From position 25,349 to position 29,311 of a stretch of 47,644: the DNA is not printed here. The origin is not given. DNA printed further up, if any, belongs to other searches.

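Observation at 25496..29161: Coupling-protein-like conjugation ATPase fused in one ORF to an intact GGDEF diguanylate cyclase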

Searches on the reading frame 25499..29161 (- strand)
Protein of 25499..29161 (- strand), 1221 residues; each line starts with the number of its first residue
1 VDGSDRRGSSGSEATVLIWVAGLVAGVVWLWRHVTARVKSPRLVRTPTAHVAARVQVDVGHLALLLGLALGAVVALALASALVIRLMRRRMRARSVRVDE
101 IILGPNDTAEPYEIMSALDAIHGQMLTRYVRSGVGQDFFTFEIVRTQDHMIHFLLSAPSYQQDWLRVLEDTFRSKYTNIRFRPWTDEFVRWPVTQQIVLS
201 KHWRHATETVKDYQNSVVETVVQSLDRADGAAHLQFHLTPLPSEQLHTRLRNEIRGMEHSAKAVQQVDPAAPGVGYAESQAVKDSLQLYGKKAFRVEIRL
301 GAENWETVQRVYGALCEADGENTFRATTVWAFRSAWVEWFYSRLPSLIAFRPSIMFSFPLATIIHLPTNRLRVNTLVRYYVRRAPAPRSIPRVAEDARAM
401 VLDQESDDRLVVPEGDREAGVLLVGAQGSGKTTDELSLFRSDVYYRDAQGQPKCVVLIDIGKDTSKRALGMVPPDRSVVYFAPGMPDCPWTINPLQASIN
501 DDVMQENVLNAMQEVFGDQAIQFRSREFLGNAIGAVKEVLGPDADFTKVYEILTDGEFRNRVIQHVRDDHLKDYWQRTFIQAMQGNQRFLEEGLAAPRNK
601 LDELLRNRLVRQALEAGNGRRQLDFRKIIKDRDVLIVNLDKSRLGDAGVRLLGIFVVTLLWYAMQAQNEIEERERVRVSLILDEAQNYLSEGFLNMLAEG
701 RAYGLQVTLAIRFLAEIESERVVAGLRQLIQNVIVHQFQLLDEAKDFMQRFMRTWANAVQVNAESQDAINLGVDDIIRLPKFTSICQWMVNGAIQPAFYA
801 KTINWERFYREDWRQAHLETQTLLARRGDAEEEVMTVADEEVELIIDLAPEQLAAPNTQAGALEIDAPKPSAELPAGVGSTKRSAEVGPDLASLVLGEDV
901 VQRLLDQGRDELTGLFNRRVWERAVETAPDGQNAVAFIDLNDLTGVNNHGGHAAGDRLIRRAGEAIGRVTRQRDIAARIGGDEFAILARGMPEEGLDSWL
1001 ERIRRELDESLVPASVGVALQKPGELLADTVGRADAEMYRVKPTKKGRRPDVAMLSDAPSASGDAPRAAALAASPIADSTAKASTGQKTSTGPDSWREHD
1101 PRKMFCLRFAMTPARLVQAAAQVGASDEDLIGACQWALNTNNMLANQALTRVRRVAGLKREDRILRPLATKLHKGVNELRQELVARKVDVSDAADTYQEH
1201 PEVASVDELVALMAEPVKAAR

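Call 4: search_protein_families(library=pfam, proteins=[window:25499-29161:-], max_evalue=1)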
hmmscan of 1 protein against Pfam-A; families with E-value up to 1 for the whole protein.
window:25499-29161:- (1221 aa): 6 families
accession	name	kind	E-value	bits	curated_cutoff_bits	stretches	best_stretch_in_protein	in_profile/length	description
PF00990.26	GGDEF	-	2.5e-23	83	23.8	1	909-1047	3-160/161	Diguanylate cyclase, GGDEF domain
PF13401.12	AAA_22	-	0.0019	18.9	27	1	667-709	76-120/130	AAA domain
PF17853.6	GGDEF_2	-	0.024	15.3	24.5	1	933-1018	23-93/116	GGDEF-like domain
PF20883.3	Kbp-5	-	0.053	14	31.1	1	568-643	7-79/124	KNL (Kinetochore null) Binding Protein 5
PF05165.17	GCH_III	-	0.091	12.5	21.3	1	927-1011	122-208/246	GTP cyclohydrolase III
PF13555.12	AAA_29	-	0.18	12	27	0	419-433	22-37/61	P-loop containing region of AAA domain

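Call 5: search_protein_families(library=ncbifam, proteins=[window:25499-29161:-], max_evalue=1)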
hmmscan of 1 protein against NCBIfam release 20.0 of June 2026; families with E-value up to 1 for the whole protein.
window:25499-29161:- (1221 aa): 22 families
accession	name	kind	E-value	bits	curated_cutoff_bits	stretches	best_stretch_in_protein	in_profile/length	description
NF007423.1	PRK09966.1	equivalog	2.4e-23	82.7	325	1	909-1042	241-390/390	diguanylate cyclase DgcN/YfiN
TIGR00254.1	GGDEF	domain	2.7e-21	76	37.4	1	909-1048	7-163/168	diguanylate cyclase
NF040885.1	diguan_DgcJ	equivalog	1e-18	67.4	500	1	910-1046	344-490/493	diguanylate cyclase DgcJ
NF038266.1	diguan_SiaD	equivalog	1.7e-18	66.9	290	1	909-1044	96-247/252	biofilm regulation diguanylate cyclase SiaD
NF007380.0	PRK09894.1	equivalog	3.6e-16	59.4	256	1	907-1046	129-281/296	diguanylate cyclase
NF007298.0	PRK09776.1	equivalog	6.3e-15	54.1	1135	1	909-987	686-770/1111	diguanylate cyclase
NF007474.0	PRK10060.1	equivalog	1e-14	53.7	782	1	909-1047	239-390/663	cyclic di-GMP phosphodiesterase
NF051473.1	DigCycDgcsShew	equivalog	6.5e-14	52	400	1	910-1043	138-282/291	diguanylate cyclase DgcS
NF007135.0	PRK09581.1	equivalog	1.3e-13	50.6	474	1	907-1046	292-449/457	PleD family two-component system response regulator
NF011955.1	PRK15426.1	equivalog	2.1e-12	46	408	1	909-1010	400-507/564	cellulose biosynthesis regulator diguanylate cyclase DgcQ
NF007599.0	PRK10245.1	equivalog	5.3e-11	41.6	402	1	907-1020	210-329/371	diguanylate cyclase AdrA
NF045673.1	c-di-GMPRcptLapD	equivalog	2.9e-10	39.1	1020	1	909-1009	238-347/647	cyclic di-GMP receptor LapD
NF041606.1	dguan_cyc_DgcA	equivalog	5.6e-10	38.7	370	1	934-1042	211-329/340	diguanylate cyclase DgcA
NF047654.1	DiguCycDgcRLepto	equivalog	1.1e-09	37.7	500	1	908-1008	134-240/295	diguanylate cyclase DgcR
NF045675.1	PhdiestaseDibA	equivalog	3.7e-09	35.5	980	1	910-993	206-295/623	phosphodiesterase DibA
TIGR03743.1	SXT_TraD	subfamily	2e-06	26.6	366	1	623-719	429-529/636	conjugative transfer system coupling protein TraD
TIGR03754.1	conj_TOL_TraD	equivalog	0.069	11.6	647.55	1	615-719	422-535/643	type IV conjugative transfer system coupling protein TraD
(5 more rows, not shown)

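Call 6: search_solved_structures(query=window:25499-29161:-, max_evalue=1)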
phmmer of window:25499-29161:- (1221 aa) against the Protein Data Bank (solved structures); distinct sequences matched with E-value up to 1: 51.
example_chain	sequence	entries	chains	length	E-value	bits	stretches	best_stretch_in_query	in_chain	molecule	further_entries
4wxo_A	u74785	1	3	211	1.2e-16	63.1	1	908-1046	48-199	Uncharacterized protein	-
4wxw_A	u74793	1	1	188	1.3e-16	62.9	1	908-1046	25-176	Uncharacterized protein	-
4urs_A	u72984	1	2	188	4.9e-13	51.1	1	909-1045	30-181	DIGUANYLATE CYCLASE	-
4urg_A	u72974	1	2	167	5.8e-13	50.8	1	910-1045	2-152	DIGUANYLATE CYCLASE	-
6tts_A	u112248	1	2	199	1.6e-12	49.4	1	903-1062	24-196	GGDEF diguanylate cyclase DgcB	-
4urq_U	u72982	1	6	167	2e-12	49.1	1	910-1045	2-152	DIGUANYLATE CYCLASE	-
8wcn_A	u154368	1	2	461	2.4e-12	48.8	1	908-1008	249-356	Diguanylate cyclase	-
5m3c_A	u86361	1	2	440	4.2e-12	48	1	909-1047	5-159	Diguanylate cyclase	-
5xgb_A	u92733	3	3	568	8.8e-12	46.9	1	908-1008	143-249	Uncharacterized protein | Uncharacterized protein PA0861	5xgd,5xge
3ign_A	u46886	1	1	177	1.1e-11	46.6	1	909-1018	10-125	Diguanylate cyclase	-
6ttr_A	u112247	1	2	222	2.5e-11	45.4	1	896-1062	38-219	GGDEF diguanylate cyclase DgcB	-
3icl_A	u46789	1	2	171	2.9e-11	45.2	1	910-1046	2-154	EAL/GGDEF domain protein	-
3qyy_A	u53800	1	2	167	4.4e-11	44.6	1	910-1048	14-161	Response regulator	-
6d9m_A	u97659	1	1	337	4.8e-11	44.5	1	910-1017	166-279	Fusion protein of Endolysin,Response receiver sensor diguanylate cyclase, GAF domain-conta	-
7e6g_A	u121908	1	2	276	5.2e-11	44.4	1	909-1066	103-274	Putative GGDEF domain protein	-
7a7e_A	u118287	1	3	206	1.5e-08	36.2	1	909-1049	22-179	Diguanylate cyclase TpbB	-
4zmm_A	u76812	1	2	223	5.2e-08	34.4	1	922-1047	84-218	diguanylate cyclase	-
4zmu_A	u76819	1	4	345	1.5e-07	32.9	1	922-1047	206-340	diguanylate cyclase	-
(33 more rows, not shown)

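Call 11: find_homologous_proteins(query=window:25499-29161:-, max_evalue=0.001)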
Query window:25499-29161:- (1221 aa): 82 proteins with E <= 0.001 among 8000 candidates.
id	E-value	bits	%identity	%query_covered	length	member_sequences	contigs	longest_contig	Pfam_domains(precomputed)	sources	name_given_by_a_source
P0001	0.0e+0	2740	100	100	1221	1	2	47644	PF00990.27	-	-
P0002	0.0e+0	1723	65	99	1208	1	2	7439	PF00990.27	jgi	-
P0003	0.0e+0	1663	63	99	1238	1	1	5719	PF26449.1,PF00990.27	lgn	-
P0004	0.0e+0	1266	52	93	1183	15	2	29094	PF00990.27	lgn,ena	-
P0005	0.0e+0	1246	53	92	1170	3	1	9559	PF00990.27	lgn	-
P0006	0.0e+0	1240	52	92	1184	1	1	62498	PF00990.27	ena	-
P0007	0.0e+0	1237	50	98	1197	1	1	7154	PF00990.27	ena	-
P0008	0.0e+0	1230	48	99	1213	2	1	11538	PF00990.27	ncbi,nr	ncbi:MAG: diguanylate cyclase [Thermaerobacter sp.]|nr:diguanylate cyclase [Thermaerobacter sp.]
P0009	0.0e+0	1226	50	96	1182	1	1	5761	PF00990.27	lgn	-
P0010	0.0e+0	1224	50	94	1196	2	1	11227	PF00990.27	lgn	-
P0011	0.0e+0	1218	51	91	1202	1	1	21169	PF00990.27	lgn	-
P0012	0.0e+0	1215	51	93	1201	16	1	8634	PF00990.27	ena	-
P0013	0.0e+0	1214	50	92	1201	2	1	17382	PF00990.27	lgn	-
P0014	0.0e+0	1212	50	93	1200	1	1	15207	PF00990.27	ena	-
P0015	0.0e+0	1211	66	62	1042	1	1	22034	-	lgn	-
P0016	0.0e+0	1184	52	92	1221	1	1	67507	PF00990.27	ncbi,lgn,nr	ncbi:MAG: diguanylate cyclase [Actinomycetia bacterium]|nr:diguanylate cyclase [Actinomycetes bacter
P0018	0.0e+0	1061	48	86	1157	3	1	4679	PF00990.27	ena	-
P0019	0.0e+0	1041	44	98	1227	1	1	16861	PF00990.27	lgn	-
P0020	0.0e+0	1024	45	98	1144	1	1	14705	PF00990.27,PF17853.7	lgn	-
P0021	0.0e+0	1019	51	79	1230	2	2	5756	PF00990.27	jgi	-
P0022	1.6e-288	978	46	85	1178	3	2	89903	PF00990.27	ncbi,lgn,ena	-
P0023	3.3e-287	974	44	92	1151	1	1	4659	PF00990.27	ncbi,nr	ncbi:MAG: GGDEF domain-containing protein [Firmicutes bacterium]|nr:GGDEF domain-containing protein 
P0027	2.4e-260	885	48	72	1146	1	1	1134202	-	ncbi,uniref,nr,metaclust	ncbi:type IV secretory system conjugative DNA transfer family protein [Sulfobacillus thermosulfidoox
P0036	1.0e-11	62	26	31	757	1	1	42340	PF10412.16,PF01935.24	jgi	jgi:uncharacterized protein DUF87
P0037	1.8e-10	58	39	11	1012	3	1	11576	PF08447.19,PF13426.14,PF13188.14,PF08448.17,PF00563.26,PF00989.32,PF00990.27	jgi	jgi:diguanylate cyclase (GGDEF)-like protein/PAS domain S-box-containing protein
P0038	2.8e-10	57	39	13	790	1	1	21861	PF00563.26,PF00990.27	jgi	jgi:diguanylate cyclase (GGDEF)-like protein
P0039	2.8e-9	54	37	11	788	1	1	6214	PF13185.13,PF13487.13,PF01966.29,PF01590.33,PF00990.27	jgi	jgi:diguanylate cyclase (GGDEF)-like protein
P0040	3.3e-9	53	36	11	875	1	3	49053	PF08448.17,PF00563.26,PF00989.32,PF00990.27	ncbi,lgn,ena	-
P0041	3.9e-9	53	36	11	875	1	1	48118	PF08448.17,PF00563.26,PF00989.32,PF00990.27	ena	-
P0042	8.0e-9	52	34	15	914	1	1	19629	PF00563.26,PF00990.27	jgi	jgi:diguanylate cyclase (GGDEF)-like protein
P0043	1.4e-8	51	34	13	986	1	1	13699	PF08447.19,PF13426.14,PF13188.14,PF08448.17,PF00989.32,PF00990.27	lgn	-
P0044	1.8e-8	51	36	11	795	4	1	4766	PF08447.19,PF08448.17,PF00563.26,PF00989.32,PF00990.27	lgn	-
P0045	5.6e-8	49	35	12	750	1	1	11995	PF00563.26,PF00990.27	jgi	jgi:diguanylate cyclase (GGDEF)-like protein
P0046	1.5e-7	48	32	13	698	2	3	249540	PF13185.13,PF01590.33,PF13492.13,PF00990.27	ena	-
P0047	1.6e-7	48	33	11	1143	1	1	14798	PF08447.19,PF13426.14,PF13185.13,PF01590.33,PF08448.17,PF00563.26,PF00989.32,PF00990.27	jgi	jgi:diguanylate cyclase (GGDEF)-like protein/PAS domain S-box-containing protein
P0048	3.0e-7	47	35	11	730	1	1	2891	PF01590.33,PF00563.26,PF00990.27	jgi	jgi:diguanylate cyclase (GGDEF)-like protein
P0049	6.9e-7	46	33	12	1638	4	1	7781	PF07714.24,PF00069.32,PF01590.33,PF00990.27,PF13191.13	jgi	-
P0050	8.3e-7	45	34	11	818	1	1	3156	PF00672.31,PF14827.13,PF00563.26,PF00990.27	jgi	-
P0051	9.7e-7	45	33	13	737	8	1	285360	PF13185.13,PF01590.33,PF13492.13,PF00990.27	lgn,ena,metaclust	metaclust:\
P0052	1.2e-6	45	34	11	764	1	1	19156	PF00563.26,PF00990.27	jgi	jgi:diguanylate cyclase (GGDEF)-like protein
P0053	2.1e-6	44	31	11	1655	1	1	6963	PF07714.24,PF00069.32,PF01590.33,PF00990.27,PF13191.13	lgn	-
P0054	2.6e-6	44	35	11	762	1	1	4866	PF00563.26,PF00990.27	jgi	jgi:diguanylate cyclase (GGDEF)-like protein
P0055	3.0e-6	44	36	13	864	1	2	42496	PF00672.31,PF00563.26,PF00990.27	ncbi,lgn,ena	-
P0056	4.0e-6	43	31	11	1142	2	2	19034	PF13426.14,PF12860.14,PF24820.2,PF08448.17,PF00563.26,PF00989.32,PF00990.27,PF00909.27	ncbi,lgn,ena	-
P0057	4.8e-6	43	33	13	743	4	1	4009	PF08447.19,PF00563.26,PF00990.27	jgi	jgi:diguanylate cyclase (GGDEF)-like protein/PAS domain S-box-containing protein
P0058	5.1e-6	43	31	13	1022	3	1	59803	PF08447.19,PF13426.14,PF13188.14,PF13185.13,PF01590.33,PF08448.17,PF00989.32,PF00990.27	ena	-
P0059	6.5e-6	42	29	17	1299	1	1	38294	PF08447.19,PF13426.14,PF13188.14,PF13185.13,PF01590.33,PF08448.17,PF00563.26,PF00989.32,PF00990.27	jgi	-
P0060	1.4e-5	41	35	12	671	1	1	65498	PF00563.26,PF00990.27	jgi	jgi:diguanylate cyclase (GGDEF)-like protein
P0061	1.5e-5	41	36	12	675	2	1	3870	PF00563.26,PF00990.27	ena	-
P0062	1.8e-5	41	36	10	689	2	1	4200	PF01590.33,PF00563.26,PF00990.27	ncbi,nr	ncbi:MAG: EAL domain-containing protein, partial [Actinomycetota bacterium]|nr:EAL domain-containing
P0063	2.3e-5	41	32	11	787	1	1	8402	PF00563.26,PF00990.27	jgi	-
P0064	3.0e-5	40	36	11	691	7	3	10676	PF00563.26,PF00990.27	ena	-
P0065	3.3e-5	40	35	11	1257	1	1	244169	PF08447.19,PF13426.14,PF13188.14,PF08448.17,PF00563.26,PF00989.32,PF00990.27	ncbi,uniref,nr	ncbi:EAL domain-containing protein [Pseudomonas sp. UL073]|uniref:EAL domain-containing protein n=1 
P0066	3.8e-5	40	31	11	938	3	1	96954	PF00563.26,PF00990.27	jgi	jgi:diguanylate cyclase (GGDEF)-like protein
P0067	4.5e-5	40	35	11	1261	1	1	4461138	PF08447.19,PF13426.14,PF13188.14,PF08448.17,PF00563.26,PF00989.32,PF00990.27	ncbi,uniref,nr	ncbi:EAL domain-containing protein [Pseudomonas sp. LS44]|uniref:bifunctional diguanylate cyclase/ph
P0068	5.8e-5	39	35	11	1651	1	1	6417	PF07714.24,PF00069.32,PF13185.13,PF01590.33,PF00990.27,PF13191.13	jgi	jgi:diguanylate cyclase (GGDEF)-like protein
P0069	5.9e-5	39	35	11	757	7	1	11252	PF00563.26,PF00990.27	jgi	-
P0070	6.7e-5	39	33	12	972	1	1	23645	PF08447.19,PF13426.14,PF13188.14,PF08448.17,PF00563.26,PF16927.12,PF00989.32,PF00990.27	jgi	jgi:diguanylate cyclase (GGDEF)-like protein/PAS domain S-box-containing protein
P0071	7.5e-5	39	34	12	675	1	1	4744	PF00563.26,PF00990.27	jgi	jgi:diguanylate cyclase (GGDEF)-like protein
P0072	7.7e-5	39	43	6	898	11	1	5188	PF08447.19,PF13426.14,PF13188.14,PF08448.17,PF00563.26,PF00989.32,PF00990.27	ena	-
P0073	7.8e-5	39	36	8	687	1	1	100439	PF00563.26,PF00990.27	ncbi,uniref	ncbi:putative bifunctional diguanylate cyclase/phosphodiesterase [Roseateles sp.]|uniref:putative bi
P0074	1.1e-4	38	33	16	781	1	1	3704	PF08447.19,PF13426.14,PF13188.14,PF13185.13,PF01590.33,PF08448.17,PF13492.13,PF00563.26,PF00989.32,PF00990.27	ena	-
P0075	1.3e-4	38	33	13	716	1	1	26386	PF00563.26,PF00990.27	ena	-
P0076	2.2e-4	37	35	11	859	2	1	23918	PF00563.26,PF00990.27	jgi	jgi:diguanylate cyclase (GGDEF)-like protein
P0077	2.5e-4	37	29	13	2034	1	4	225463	PF08447.19,PF13426.14,PF13188.14,PF12860.14,PF24820.2,PF08448.17,PF00563.26,PF00989.32,PF00990.27,PF14598.13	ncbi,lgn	ncbi:MAG: hypothetical protein Kow006_07860 [Gammaproteobacteria bacterium]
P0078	2.9e-4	37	30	11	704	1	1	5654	PF08668.19,PF00990.27,PF00072.31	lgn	-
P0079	3.6e-4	37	31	11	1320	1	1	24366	PF08447.19,PF13426.14,PF13188.14,PF13185.13,PF01590.33,PF08448.17,PF00563.26,PF00989.32,PF00990.27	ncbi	-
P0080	4.4e-4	36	34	8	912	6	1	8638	PF13377.13,PF00532.28,PF13407.13,PF00990.27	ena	-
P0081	4.4e-4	36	33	11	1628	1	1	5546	PF06293.21,PF07714.24,PF00069.32,PF01590.33,PF00990.27,PF13191.13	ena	-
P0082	6.1e-4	36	35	10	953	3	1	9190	PF13426.14,PF13188.14,PF13185.13,PF01590.33,PF00563.26,PF00990.27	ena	-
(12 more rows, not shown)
